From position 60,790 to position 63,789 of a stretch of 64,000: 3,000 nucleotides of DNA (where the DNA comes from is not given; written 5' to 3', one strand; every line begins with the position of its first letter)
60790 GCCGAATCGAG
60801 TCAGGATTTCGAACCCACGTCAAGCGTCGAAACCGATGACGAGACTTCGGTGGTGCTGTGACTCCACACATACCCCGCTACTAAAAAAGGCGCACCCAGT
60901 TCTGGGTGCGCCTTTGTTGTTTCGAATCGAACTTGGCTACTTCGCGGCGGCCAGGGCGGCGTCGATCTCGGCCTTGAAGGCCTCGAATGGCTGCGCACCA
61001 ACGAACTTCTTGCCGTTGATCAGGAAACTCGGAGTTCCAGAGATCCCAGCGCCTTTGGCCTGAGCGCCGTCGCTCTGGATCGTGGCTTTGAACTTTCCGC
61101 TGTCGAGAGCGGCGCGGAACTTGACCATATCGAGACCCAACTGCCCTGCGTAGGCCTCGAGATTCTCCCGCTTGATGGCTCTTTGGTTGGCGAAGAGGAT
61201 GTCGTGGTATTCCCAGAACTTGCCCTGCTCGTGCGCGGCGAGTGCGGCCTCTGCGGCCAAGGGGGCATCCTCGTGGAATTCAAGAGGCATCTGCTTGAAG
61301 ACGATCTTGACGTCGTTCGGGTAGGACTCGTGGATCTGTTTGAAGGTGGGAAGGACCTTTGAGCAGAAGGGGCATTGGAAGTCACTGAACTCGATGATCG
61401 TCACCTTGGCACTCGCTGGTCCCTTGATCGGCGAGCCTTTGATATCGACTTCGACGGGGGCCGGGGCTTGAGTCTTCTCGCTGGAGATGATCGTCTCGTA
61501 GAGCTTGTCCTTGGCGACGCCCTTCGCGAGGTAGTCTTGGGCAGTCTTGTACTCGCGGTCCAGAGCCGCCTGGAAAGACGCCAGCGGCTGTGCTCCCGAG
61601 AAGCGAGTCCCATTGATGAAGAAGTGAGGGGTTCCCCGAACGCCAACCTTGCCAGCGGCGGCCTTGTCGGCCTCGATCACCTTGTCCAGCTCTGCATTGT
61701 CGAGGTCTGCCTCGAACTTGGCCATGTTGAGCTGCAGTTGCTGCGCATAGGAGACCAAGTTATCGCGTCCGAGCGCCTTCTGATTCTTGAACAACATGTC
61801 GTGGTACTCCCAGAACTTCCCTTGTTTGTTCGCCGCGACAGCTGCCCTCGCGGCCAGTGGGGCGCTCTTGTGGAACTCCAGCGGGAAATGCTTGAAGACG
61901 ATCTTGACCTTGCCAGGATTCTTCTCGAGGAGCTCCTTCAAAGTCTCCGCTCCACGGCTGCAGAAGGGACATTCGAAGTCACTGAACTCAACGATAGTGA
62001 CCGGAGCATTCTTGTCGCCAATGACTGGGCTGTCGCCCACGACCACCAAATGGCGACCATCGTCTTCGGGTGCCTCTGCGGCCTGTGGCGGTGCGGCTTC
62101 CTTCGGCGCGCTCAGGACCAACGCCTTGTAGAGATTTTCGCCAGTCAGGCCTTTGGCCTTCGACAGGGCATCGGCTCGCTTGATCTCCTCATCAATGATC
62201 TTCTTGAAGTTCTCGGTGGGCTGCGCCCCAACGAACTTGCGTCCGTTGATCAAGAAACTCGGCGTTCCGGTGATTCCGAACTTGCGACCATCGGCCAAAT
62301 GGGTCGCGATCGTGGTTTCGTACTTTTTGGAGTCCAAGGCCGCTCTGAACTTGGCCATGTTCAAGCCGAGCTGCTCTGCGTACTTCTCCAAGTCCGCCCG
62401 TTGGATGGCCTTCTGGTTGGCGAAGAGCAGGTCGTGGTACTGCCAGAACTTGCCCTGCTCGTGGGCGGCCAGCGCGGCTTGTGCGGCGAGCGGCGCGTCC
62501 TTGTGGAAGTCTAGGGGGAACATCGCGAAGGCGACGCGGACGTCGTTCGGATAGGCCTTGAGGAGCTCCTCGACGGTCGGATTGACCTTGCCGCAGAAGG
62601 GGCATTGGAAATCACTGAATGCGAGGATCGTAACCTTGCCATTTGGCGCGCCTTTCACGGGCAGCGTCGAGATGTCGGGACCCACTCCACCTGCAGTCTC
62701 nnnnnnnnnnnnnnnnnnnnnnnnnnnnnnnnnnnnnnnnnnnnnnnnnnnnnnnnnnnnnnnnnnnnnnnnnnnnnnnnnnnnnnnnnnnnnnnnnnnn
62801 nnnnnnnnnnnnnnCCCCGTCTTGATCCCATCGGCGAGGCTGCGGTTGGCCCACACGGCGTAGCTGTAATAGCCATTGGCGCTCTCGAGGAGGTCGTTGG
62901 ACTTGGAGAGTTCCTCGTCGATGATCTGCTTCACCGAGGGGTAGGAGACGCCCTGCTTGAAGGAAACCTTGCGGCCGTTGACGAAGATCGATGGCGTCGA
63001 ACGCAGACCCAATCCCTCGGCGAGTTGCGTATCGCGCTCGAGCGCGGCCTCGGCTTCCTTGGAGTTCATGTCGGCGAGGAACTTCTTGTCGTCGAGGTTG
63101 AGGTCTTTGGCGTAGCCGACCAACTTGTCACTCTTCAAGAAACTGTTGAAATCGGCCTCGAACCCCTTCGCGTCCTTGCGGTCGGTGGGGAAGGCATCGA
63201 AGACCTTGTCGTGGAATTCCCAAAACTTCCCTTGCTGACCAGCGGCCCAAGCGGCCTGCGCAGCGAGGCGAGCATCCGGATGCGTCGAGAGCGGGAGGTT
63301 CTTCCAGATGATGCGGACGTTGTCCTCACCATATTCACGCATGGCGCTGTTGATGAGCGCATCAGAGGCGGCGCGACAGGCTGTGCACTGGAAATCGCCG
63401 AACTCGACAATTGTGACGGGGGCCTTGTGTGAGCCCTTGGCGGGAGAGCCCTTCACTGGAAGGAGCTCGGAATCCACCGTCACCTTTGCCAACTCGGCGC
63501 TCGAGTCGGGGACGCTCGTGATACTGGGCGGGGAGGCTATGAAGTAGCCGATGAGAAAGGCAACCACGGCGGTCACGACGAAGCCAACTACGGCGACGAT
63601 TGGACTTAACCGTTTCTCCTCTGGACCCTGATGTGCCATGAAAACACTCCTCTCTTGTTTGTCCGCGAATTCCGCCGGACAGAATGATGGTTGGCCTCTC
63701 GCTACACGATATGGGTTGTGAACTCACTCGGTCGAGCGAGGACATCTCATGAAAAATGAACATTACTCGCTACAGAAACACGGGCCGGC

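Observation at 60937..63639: Single membrane-anchored polypeptide carrying four complete DsbA-like domains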

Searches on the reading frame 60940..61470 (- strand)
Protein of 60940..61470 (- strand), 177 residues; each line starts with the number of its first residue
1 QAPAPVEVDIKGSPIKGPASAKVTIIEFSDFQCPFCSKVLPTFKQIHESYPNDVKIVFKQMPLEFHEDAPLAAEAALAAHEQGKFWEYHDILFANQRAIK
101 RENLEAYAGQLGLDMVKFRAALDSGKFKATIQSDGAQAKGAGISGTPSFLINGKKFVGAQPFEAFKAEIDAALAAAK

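Call 77: search_protein_families(library=pfam, proteins=[window:60940-61470:-], max_evalue=0.00001)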
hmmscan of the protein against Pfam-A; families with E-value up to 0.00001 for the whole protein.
window:60940-61470:- (177 aa): 2 families
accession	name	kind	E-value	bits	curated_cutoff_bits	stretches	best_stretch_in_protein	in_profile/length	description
PF13462.12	Thioredoxin_4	-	9.2e-28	97.9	23.2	1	12-171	4-165/165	Thioredoxin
PF01323.26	DSBA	-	2.1e-25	90.1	25.6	1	24-169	1-190/191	DSBA-like thioredoxin domain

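Call 79: search_protein_families(library=ncbifam, proteins=[window:60940-61470:-], max_evalue=1e-8)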
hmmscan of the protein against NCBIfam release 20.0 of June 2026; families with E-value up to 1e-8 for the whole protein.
window:60940-61470:- (177 aa): 1 family
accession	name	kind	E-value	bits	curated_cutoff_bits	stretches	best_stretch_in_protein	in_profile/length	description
NF041057.1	Rcas_1661_fam_Se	equivalog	2.8e-34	118.8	190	1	9-171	77-246/247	Rcas_1661 family thioredoxin-like (seleno)lipoprotein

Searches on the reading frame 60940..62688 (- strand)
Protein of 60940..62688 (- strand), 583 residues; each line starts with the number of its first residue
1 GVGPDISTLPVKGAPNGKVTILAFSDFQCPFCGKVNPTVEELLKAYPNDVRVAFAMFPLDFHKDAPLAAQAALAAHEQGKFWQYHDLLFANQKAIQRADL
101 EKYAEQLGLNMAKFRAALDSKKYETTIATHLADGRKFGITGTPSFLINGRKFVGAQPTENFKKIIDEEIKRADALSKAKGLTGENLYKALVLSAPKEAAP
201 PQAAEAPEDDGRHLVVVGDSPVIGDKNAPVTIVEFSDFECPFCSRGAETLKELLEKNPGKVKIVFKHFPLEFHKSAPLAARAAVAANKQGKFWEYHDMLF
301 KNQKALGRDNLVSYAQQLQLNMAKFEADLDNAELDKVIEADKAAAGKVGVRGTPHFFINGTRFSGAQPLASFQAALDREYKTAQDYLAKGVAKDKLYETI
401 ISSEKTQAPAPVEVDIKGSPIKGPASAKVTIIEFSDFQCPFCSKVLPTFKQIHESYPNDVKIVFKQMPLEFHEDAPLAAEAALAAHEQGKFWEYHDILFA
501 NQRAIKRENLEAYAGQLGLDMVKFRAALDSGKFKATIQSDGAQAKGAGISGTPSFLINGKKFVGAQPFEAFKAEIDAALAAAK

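Call 78: predict_structure(alignment_id=A2)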
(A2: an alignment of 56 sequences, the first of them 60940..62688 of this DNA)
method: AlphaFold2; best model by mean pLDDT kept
length: 583 residues; sequences in the alignment: 56
mean_pLDDT: 93.1   pTM: 0.56
mean pLDDT of the five models: 93.1, 92.7, 92.5, 91.8, 91.3
residues with pLDDT >= 90: 485; 70-90: 75; 50-70: 11; < 50: 12
segments of 3 or more residues with pLDDT < 50: 198-208
pLDDT, mean of each block of 10 residues (from residue 1): 80 96 95 92 98 96 96 98 97 96 98 97 95 90 95 92 97 96 93 70 42 91 97 97 92 97 98 95 98 98 97 98 98 95 89 93 86 91 96 95 71 93 97 96 94 97 96 96 98 98 96 98 98 97 88 93 88 93 84
secondary structure, 60 per line:
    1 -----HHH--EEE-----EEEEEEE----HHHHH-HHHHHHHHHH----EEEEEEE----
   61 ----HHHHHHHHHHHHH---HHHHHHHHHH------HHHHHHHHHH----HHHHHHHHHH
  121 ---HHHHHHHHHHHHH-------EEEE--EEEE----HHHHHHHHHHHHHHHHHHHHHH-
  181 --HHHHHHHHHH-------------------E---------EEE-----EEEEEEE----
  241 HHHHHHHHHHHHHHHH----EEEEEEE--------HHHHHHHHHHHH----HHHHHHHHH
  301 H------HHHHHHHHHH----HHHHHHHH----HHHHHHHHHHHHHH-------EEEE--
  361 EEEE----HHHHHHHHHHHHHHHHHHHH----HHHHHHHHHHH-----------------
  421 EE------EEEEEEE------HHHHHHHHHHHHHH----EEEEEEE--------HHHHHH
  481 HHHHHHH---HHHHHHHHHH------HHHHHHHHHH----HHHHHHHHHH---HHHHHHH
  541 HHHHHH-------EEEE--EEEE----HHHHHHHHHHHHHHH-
elements in order: E11-13 E19-25 H30-34 H36-45 E50-56 H65-77 H81-90 H97-106 H111-120 H124-136 E144-147 E150-153 H158-179 H183-192 E222-224 E230-236 H241-256 E261-267 H276-287 H292-301 H308-317 H322-329 H334-347 E355-358 E361-364 H369-388 H393-403 E429-435 H442-455 E460-466 H475-487 H491-500 H507-516 H521-530 H534-546 E554-557 E560-563 H568-582

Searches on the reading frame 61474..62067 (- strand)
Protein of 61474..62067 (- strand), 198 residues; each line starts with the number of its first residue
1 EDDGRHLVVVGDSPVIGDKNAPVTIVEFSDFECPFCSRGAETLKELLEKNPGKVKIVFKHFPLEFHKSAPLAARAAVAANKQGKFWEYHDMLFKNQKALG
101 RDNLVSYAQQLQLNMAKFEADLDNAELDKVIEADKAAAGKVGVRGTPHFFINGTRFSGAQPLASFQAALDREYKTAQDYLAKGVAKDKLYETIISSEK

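Call 77: search_protein_families(library=pfam, proteins=[window:61474-62067:-], max_evalue=0.00001)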
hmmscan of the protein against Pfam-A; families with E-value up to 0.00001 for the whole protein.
window:61474-62067:- (198 aa): 2 families
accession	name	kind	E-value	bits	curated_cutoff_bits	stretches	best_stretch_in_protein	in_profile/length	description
PF13462.12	Thioredoxin_4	-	1.5e-34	120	23.2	1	12-170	4-164/165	Thioredoxin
PF01323.26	DSBA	-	8.9e-27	94.5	25.6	1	24-169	1-190/191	DSBA-like thioredoxin domain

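Call 79: search_protein_families(library=ncbifam, proteins=[window:61474-62067:-], max_evalue=1e-8)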
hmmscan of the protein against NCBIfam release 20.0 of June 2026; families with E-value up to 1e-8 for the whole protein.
window:61474-62067:- (198 aa): 1 family
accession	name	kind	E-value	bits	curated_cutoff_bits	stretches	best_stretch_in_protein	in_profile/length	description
NF041057.1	Rcas_1661_fam_Se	equivalog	5.2e-35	121.2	190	1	15-171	83-246/247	Rcas_1661 family thioredoxin-like (seleno)lipoprotein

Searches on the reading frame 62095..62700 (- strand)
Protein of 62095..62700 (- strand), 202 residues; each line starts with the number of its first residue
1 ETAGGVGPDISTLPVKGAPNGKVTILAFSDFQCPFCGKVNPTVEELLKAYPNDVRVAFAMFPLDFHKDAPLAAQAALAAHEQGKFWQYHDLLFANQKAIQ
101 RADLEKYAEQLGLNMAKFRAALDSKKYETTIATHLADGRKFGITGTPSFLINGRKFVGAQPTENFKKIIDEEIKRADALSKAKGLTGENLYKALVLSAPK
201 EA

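Call 77: search_protein_families(library=pfam, proteins=[window:62095-62700:-], max_evalue=0.00001)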
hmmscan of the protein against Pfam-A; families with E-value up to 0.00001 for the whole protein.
window:62095-62700:- (202 aa): 3 families
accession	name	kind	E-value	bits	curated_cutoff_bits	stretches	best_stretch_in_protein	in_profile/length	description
PF13462.12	Thioredoxin_4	-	6.2e-31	108.3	23.2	1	14-171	6-165/165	Thioredoxin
PF01323.26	DSBA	-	2.2e-27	96.5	25.6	1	24-169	1-190/191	DSBA-like thioredoxin domain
PF13098.12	Thioredoxin_2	-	1.2e-09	38.9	27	1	19-168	3-103/104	Thioredoxin-like domain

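Call 79: search_protein_families(library=ncbifam, proteins=[window:62095-62700:-], max_evalue=1e-8)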
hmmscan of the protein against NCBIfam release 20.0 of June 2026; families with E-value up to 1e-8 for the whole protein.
window:62095-62700:- (202 aa): 1 family
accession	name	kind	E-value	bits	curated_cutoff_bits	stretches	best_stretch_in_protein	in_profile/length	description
NF041057.1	Rcas_1661_fam_Se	equivalog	5.1e-30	104.8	190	1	15-171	83-246/247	Rcas_1661 family thioredoxin-like (seleno)lipoprotein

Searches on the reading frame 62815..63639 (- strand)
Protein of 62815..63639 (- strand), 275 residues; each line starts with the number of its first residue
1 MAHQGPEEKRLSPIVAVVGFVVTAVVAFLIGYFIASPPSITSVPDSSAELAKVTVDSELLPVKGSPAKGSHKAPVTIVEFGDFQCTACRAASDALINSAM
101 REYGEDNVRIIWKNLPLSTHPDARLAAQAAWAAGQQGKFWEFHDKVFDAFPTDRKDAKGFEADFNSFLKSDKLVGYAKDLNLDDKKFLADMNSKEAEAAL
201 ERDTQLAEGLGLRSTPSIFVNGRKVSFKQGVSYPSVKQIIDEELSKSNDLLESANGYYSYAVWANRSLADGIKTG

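Call 69: find_homologous_proteins(query=window:62815-63639:-, max_evalue=1e-15)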
Query seq(275 aa) (275 aa): 3774 proteins with E <= 1e-15 among 8000 candidates; the best 120 are listed.
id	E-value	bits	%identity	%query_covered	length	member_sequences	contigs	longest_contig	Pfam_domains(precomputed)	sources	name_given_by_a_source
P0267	1.3e-68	249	43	71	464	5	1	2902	PF00462.31,PF13192.13,PF13728.13,PF13743.13,PF00085.27,PF13098.14,PF01323.27,PF13462.13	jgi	jgi:protein-disulfide isomerase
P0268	7.8e-68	247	42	70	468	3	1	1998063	PF00462.31,PF13743.13,PF00085.27,PF13098.14,PF01323.27,PF13462.13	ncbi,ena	-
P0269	5.4e-67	244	38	89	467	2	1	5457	PF00462.31,PF13192.13,PF13728.13,PF13743.13,PF00085.27,PF13098.14,PF01323.27,PF13462.13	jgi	jgi:protein-disulfide isomerase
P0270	1.1e-66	243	41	70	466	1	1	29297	PF00462.31,PF13743.13,PF00085.27,PF13098.14,PF01323.27,PF13462.13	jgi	jgi:protein-disulfide isomerase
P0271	8.1e-66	240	44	70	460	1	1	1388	PF00462.31,PF13743.13,PF00085.27,PF13098.14,PF01323.27,PF13462.13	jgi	jgi:protein-disulfide isomerase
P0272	1.1e-63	233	41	74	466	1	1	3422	PF00462.31,PF13192.13,PF13728.13,PF13743.13,PF13098.14,PF01323.27,PF13462.13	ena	-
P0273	4.5e-63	231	39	71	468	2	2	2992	PF13192.13,PF13728.13,PF13743.13,PF00085.27,PF13098.14,PF01323.27,PF13462.13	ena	-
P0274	6.9e-62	227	41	71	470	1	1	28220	PF13728.13,PF13743.13,PF00085.27,PF13098.14,PF01323.27,PF13462.13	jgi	jgi:protein-disulfide isomerase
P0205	4.2e-61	224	39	73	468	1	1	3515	PF00462.31,PF13192.13,PF13743.13,PF13098.14,PF01323.27,PF13462.13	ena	-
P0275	1.3e-60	223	41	68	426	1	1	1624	PF00462.31,PF13728.13,PF13743.13,PF00085.27,PF13098.14,PF01323.27,PF13462.13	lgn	-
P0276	6.3e-60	221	38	67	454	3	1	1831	PF13743.13,PF13098.14,PF01323.27,PF13462.13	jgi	-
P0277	1.2e-59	220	36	93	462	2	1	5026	PF13743.13,PF13098.14,PF01323.27,PF13462.13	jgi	jgi:protein-disulfide isomerase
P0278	4.0e-59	218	38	67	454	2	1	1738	PF13743.13,PF13098.14,PF01323.27,PF13462.13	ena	-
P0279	4.7e-59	218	39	67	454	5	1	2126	PF13743.13,PF13098.14,PF01323.27,PF13462.13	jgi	jgi:protein-disulfide isomerase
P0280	7.8e-59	217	38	67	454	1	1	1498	PF13743.13,PF00085.27,PF13098.14,PF01323.27,PF13462.13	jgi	-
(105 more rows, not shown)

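Call 77: search_protein_families(library=pfam, proteins=[window:62815-63483:-], max_evalue=0.00001)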
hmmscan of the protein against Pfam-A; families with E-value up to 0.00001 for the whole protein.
window:62815-63483:- (223 aa): 3 families
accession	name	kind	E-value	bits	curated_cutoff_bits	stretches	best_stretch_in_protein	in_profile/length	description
PF13462.12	Thioredoxin_4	-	1.9e-21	77.4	23.2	1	12-189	4-164/165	Thioredoxin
PF01323.26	DSBA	-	2e-11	44.4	25.6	1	24-173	1-177/191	DSBA-like thioredoxin domain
PF13743.12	Thioredoxin_5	-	1.3e-06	28.7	27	1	117-170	112-165/186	Thioredoxin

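Call 79: search_protein_families(library=ncbifam, proteins=[window:62815-63483:-], max_evalue=1e-8)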
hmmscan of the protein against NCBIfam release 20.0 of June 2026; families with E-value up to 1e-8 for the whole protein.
window:62815-63483:- (223 aa): 1 family
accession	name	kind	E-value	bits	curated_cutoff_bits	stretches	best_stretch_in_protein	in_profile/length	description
NF041057.1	Rcas_1661_fam_Se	equivalog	5.5e-19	68.7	190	1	12-190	80-246/247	Rcas_1661 family thioredoxin-like (seleno)lipoprotein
